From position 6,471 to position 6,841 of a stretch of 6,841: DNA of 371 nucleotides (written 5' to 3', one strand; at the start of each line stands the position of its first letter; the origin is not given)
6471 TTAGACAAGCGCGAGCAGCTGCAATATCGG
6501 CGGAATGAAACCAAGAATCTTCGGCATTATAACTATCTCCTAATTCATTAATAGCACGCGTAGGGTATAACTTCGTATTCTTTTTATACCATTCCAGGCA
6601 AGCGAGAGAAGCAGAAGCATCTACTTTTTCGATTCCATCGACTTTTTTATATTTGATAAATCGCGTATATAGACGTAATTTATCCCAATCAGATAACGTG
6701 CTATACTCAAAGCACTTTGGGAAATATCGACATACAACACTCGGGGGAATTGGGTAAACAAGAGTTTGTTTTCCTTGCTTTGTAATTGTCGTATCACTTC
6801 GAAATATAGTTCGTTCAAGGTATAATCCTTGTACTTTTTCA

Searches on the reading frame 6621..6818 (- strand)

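Call 4: search_protein_families(library=pfam, proteins=[window:6621-6818:-], max_evalue=0.1)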
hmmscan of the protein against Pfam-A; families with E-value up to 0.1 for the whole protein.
window:6621-6818:- (65 aa): 2 families
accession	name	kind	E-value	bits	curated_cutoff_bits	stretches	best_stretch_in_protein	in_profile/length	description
PF14593.12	PH_3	-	0.0046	17.4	25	1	10-35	23-48/104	PH domain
PF21056.3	ZSWIM1-3_RNaseH-like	-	0.069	13.5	27.2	1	12-34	27-51/128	Zinc finger SWIM domain-containing protein 1/3, RNaseH-like domain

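Call 5: search_protein_families(library=phrogs, proteins=[window:6621-6818:-], max_evalue=0.01)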
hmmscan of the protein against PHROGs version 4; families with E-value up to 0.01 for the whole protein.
window:6621-6818:- (65 aa): 0 families
